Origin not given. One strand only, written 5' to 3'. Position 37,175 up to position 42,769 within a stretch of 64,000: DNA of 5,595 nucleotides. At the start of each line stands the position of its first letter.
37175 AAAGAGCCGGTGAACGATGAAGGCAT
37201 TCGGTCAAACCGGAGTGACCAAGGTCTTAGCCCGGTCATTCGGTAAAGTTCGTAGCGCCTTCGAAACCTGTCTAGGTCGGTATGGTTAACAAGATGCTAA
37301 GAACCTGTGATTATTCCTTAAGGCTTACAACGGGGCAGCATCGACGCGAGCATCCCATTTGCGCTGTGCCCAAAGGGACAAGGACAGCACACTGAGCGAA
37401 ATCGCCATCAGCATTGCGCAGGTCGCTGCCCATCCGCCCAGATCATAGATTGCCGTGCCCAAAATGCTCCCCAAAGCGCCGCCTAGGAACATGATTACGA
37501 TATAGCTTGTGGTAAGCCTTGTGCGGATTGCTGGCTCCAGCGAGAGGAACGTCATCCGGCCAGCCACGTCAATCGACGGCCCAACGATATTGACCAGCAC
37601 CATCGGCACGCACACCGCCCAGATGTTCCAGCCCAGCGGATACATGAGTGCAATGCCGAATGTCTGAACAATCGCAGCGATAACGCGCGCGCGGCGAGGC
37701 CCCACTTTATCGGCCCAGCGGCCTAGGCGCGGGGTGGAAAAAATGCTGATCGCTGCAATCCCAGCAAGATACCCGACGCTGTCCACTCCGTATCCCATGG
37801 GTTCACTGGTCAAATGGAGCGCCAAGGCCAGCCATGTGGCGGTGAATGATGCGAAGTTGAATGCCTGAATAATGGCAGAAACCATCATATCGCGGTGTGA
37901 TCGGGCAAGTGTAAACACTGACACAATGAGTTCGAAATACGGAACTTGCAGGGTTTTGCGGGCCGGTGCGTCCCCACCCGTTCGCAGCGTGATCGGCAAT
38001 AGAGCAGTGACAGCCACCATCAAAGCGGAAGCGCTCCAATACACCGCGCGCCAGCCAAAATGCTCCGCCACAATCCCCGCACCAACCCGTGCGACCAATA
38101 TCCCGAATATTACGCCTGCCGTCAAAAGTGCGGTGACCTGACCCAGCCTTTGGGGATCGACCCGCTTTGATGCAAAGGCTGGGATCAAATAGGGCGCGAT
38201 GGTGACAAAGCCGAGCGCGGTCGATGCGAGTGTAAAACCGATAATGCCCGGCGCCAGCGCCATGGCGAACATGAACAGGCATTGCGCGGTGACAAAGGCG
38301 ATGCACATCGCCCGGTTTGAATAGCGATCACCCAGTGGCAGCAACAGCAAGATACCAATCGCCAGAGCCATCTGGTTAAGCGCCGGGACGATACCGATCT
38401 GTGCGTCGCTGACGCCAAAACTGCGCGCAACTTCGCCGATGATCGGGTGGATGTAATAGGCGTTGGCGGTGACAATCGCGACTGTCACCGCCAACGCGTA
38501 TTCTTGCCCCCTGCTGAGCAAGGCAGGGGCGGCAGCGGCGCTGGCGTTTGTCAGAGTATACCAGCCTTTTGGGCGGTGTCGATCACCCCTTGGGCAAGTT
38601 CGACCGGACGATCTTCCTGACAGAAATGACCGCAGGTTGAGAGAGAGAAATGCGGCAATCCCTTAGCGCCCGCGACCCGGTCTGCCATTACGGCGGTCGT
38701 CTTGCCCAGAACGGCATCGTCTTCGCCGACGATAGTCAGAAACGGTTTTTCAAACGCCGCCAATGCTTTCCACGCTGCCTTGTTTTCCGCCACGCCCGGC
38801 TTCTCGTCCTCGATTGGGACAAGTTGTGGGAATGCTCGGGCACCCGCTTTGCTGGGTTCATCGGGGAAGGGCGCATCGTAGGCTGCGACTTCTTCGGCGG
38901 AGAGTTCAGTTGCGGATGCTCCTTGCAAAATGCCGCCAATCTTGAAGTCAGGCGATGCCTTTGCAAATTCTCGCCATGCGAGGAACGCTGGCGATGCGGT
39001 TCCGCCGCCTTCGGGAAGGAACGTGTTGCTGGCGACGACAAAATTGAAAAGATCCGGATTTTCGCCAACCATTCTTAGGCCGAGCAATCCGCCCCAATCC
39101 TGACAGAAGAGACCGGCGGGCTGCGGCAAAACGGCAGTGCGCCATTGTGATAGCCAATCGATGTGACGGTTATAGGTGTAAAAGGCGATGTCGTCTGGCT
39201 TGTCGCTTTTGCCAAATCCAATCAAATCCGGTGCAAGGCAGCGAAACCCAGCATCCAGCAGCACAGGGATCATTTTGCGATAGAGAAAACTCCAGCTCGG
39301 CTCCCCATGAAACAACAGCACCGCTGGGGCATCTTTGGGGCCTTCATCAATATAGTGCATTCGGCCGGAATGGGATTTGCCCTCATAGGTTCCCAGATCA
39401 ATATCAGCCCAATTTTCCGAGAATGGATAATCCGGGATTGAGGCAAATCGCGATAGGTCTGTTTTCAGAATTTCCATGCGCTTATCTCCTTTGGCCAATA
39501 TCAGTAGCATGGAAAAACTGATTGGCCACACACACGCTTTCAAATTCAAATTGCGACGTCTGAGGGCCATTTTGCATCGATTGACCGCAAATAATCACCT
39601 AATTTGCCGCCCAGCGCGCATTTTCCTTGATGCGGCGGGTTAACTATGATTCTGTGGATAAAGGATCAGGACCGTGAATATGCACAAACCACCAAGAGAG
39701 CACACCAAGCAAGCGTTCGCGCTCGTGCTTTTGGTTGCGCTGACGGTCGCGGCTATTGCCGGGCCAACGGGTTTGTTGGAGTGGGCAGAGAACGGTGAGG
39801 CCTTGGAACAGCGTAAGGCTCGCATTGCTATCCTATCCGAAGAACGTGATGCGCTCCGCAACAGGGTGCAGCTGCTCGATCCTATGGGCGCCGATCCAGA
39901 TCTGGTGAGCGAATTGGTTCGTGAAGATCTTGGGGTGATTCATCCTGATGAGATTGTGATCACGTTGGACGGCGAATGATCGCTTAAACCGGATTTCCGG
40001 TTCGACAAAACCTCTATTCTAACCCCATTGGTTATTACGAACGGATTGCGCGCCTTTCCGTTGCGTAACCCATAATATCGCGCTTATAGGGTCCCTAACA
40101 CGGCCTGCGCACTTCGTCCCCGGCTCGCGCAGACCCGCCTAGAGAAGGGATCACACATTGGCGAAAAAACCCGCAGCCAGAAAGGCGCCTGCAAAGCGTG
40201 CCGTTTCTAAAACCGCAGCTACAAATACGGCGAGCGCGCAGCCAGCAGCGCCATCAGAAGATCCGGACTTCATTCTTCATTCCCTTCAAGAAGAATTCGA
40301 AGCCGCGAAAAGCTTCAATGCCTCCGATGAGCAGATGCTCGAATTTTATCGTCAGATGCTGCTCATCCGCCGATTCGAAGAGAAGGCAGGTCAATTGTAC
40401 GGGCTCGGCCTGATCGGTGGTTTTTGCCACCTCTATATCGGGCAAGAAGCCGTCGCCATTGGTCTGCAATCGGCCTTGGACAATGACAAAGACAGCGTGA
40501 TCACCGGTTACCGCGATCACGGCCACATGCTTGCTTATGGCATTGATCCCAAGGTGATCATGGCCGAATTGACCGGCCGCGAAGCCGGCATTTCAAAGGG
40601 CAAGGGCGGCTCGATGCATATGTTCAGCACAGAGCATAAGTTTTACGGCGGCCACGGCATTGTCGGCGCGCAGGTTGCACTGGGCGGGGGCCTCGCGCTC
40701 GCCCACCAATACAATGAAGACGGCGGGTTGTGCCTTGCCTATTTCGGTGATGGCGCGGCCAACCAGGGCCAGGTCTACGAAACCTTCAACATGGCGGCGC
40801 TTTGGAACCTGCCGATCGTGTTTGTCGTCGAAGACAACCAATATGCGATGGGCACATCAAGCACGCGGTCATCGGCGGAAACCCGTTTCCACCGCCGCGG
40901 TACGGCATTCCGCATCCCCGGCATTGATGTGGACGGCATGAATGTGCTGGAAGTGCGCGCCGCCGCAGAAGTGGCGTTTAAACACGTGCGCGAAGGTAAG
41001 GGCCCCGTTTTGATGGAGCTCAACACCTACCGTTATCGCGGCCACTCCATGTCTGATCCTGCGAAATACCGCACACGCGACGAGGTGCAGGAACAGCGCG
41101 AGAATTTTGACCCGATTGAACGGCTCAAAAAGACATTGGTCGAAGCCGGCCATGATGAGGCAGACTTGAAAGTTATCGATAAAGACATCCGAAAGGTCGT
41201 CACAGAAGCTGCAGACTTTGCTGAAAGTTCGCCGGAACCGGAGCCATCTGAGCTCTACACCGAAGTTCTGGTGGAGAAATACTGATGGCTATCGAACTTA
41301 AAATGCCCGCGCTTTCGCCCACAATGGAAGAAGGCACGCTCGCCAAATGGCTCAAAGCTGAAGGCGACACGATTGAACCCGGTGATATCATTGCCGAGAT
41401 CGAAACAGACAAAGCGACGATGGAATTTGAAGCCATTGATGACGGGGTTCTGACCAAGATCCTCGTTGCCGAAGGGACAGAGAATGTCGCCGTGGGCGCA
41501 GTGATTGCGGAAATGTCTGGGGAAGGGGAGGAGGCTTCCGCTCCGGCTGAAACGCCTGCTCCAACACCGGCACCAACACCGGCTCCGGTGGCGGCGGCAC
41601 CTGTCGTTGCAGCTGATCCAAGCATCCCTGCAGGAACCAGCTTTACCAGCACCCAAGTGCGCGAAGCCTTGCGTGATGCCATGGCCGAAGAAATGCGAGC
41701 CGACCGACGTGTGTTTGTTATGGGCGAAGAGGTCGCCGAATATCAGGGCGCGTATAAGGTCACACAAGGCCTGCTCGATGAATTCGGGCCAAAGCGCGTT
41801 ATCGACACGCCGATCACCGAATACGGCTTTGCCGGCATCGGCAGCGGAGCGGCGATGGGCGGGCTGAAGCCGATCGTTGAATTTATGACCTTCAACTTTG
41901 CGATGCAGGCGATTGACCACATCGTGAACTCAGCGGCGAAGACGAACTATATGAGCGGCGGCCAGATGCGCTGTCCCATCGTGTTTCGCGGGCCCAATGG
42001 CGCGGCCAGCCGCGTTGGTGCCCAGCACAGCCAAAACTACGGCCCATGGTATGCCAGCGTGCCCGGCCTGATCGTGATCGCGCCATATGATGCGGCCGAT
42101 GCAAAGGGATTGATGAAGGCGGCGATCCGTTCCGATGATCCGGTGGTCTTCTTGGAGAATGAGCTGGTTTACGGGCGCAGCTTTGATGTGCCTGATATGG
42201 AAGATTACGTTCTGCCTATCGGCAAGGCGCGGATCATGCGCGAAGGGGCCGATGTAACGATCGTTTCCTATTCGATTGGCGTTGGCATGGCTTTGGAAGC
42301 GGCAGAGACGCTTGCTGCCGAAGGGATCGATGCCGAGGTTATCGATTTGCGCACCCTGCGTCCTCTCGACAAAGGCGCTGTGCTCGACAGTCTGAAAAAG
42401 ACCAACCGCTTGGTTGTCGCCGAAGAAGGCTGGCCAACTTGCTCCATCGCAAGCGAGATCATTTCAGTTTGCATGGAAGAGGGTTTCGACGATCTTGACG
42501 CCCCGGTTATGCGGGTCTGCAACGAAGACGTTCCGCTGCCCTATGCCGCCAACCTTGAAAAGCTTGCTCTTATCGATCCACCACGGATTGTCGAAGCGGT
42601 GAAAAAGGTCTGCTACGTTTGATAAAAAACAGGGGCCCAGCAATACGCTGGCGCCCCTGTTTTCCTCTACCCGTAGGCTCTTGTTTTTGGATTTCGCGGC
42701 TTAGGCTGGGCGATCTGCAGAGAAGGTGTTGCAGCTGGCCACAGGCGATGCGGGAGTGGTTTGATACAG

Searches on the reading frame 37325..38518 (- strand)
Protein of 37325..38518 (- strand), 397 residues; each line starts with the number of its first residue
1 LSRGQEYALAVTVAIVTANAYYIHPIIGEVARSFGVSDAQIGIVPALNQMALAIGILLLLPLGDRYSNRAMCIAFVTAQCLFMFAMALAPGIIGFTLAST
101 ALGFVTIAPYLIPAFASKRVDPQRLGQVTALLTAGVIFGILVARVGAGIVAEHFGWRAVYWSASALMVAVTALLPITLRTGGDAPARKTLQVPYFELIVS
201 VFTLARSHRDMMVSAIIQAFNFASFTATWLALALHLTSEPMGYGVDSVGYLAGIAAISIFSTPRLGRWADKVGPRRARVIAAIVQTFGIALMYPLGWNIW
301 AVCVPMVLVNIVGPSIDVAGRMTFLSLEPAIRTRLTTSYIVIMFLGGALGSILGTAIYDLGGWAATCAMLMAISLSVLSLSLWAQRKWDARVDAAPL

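Call 57: search_protein_families(library=pfam, proteins=[window:37325-38518:-], max_evalue=0.00001)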
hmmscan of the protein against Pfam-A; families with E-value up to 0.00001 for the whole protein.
window:37325-38518:- (397 aa): 1 family
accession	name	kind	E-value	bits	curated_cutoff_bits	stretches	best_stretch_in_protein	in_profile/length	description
PF07690.21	MFS_1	-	8e-35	120.8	33.4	2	10-309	2-304/347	Major Facilitator Superfamily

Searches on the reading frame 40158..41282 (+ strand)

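Call 56: search_protein_families(library=ncbifam, proteins=[window:40158-41282:+], max_evalue=1e-10)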
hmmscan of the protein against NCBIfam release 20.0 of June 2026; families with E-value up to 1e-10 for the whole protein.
window:40158-41282:+ (375 aa): 2 families
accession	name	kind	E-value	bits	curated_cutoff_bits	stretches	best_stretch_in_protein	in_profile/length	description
TIGR03182.1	PDH_E1_alph_y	equivalog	1.7e-146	487.1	393.85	1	58-371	2-314/315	pyruvate dehydrogenase (acetyl-transferring) E1 component subunit alpha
TIGR03181.1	PDH_E1_alph_x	equivalog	1.2e-75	254.5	411.35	1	48-370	14-326/341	pyruvate dehydrogenase (acetyl-transferring) E1 component subunit alpha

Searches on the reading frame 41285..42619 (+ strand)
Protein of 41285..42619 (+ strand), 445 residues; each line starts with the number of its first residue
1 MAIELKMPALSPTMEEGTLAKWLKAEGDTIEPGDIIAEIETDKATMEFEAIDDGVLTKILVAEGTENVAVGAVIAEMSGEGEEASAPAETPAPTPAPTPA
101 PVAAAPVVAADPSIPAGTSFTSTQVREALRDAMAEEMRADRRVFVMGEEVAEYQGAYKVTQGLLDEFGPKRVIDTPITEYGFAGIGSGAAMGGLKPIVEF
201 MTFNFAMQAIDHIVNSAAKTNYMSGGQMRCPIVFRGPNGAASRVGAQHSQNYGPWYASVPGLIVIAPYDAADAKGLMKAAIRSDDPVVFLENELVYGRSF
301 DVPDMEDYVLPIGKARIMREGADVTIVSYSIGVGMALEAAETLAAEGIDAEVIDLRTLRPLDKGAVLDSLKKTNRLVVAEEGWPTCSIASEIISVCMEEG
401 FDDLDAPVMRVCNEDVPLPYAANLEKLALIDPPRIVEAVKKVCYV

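Call 56: search_protein_families(library=ncbifam, proteins=[window:41285-42619:+], max_evalue=1e-10)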
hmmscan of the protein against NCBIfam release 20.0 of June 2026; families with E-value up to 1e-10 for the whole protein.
window:41285-42619:+ (445 aa): 12 families
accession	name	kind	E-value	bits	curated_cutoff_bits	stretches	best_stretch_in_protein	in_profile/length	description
NF008854.0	PRK11892.1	equivalog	1.3e-233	775.8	454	1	1-444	1-463/464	pyruvate dehydrogenase complex E1 component subunit beta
NF006667.0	PRK09212.1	subfamily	1.2e-164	546.9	321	1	123-444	4-324/327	pyruvate dehydrogenase complex E1 component subunit beta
TIGR01349.1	PDHac_trf_mito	equivalog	1.7e-34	119.8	445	1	5-145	2-143/437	pyruvate dehydrogenase complex dihydrolipoamide acetyltransferase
TIGR00204.1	dxs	equivalog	5.3e-25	88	465.95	1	162-410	345-580/616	1-deoxy-D-xylulose-5-phosphate synthase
NF011457.0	PRK14875.1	equivalog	2.4e-21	76.1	307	1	2-109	3-82/372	acetoin dehydrogenase dihydrolipoyllysine-residue acetyltransferase subunit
NF004559.0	PRK05899.2-5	equivalog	3.2e-21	75.2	488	1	85-441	284-622/627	transketolase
TIGR02927.1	SucB_Actino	equivalog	1.5e-18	66.9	423.45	1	1-125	1-123/579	2-oxoglutarate dehydrogenase, E2 component, dihydrolipoamide succinyltransferase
NF004309.0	PRK05704.1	equivalog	4.3e-18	65.9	449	1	1-112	1-102/408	2-oxoglutarate dehydrogenase complex dihydrolipoyllysine-residue succinyltransferase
TIGR01347.1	sucB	equivalog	3.9e-17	62.6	378.65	1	3-123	1-120/404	dihydrolipoyllysine-residue succinyltransferase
NF008814.0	PRK11854.1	equivalog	1.8e-14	53.1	722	1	1-131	1-130/637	pyruvate dehydrogenase complex dihydrolipoyllysine-residue acetyltransferase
NF003933.0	PRK05444.2-2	equivalog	2.8e-12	45.9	395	1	168-441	333-603/606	1-deoxy-D-xylulose-5-phosphate synthase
TIGR01348.1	PDHac_trf_long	equivalog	1.5e-11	43.5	552.1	1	4-138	2-130/587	dihydrolipoyllysine-residue acetyltransferase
